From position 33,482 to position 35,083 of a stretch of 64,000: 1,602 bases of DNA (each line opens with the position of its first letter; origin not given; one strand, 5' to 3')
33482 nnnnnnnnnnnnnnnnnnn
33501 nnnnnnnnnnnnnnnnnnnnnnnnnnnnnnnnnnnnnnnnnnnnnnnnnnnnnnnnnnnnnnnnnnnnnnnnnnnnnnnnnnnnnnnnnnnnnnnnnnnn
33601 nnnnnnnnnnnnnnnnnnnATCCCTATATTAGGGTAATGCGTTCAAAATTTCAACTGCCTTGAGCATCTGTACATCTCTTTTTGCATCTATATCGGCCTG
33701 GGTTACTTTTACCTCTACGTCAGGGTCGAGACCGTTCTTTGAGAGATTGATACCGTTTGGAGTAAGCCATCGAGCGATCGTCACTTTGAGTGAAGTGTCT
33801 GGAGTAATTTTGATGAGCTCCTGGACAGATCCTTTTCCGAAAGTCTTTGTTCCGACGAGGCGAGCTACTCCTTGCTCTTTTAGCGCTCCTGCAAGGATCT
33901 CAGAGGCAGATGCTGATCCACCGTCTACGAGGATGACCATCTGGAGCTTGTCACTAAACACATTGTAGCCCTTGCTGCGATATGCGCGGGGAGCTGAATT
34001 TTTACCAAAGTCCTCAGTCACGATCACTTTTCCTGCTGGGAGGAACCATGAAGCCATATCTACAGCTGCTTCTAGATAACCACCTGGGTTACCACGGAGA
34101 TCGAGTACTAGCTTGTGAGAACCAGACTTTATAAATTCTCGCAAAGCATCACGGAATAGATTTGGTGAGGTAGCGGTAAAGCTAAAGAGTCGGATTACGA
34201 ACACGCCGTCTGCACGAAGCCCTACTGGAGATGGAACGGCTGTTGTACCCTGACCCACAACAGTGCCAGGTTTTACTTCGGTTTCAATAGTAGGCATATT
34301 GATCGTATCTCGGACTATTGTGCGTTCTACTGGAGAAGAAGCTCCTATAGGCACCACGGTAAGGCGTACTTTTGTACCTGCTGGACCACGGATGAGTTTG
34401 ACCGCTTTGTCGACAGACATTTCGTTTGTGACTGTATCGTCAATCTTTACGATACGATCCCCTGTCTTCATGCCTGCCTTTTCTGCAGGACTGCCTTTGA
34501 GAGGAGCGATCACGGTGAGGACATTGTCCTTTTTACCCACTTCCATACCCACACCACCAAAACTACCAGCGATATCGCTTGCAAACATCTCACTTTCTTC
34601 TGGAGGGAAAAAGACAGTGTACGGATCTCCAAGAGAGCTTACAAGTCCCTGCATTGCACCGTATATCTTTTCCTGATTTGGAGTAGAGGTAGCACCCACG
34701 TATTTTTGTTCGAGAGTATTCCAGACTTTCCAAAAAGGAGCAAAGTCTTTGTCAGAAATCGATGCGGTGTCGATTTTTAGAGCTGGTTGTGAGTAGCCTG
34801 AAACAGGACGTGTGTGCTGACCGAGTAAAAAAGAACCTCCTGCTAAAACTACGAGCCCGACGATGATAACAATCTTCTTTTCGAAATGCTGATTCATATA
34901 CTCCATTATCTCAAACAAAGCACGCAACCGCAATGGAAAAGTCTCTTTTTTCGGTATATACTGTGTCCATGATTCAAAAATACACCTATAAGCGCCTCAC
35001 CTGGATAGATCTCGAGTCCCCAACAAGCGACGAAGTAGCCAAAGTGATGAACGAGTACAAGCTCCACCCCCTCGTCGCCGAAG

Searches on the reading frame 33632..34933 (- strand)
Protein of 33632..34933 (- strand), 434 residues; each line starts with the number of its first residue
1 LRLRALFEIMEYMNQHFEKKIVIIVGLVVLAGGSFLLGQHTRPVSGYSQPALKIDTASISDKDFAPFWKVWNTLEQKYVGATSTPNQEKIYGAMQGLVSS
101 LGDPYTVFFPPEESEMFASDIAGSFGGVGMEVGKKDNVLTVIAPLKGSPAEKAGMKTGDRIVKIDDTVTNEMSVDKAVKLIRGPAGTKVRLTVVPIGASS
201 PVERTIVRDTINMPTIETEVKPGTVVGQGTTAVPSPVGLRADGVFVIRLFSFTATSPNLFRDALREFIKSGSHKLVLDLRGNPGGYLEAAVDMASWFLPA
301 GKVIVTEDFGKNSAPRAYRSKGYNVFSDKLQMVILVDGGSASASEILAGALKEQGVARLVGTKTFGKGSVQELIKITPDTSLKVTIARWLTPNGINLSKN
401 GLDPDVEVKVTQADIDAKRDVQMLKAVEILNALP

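Call 39: search_protein_families(library=pfam, proteins=[window:33632-34933:-], max_evalue=0.01)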
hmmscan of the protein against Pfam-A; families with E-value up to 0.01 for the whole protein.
window:33632-34933:- (434 aa): 5 families
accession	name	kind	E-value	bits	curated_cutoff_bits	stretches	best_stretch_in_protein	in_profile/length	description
PF03572.23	Peptidase_S41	-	1.1e-45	155.7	24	1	246-408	4-165/165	Peptidase family S41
PF17820.7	PDZ_6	-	4e-15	55.7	27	1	142-194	3-53/54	PDZ domain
PF00595.29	PDZ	-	2.2e-11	44.4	23.2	1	127-193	11-80/81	PDZ domain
PF13180.12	PDZ_2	-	2.2e-07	31.5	27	1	127-193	2-67/80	PDZ domain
PF22694.1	CtpB_N-like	-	1.6e-05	25.7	27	1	53-109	27-81/85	Activating protease CtpB N-terminal domain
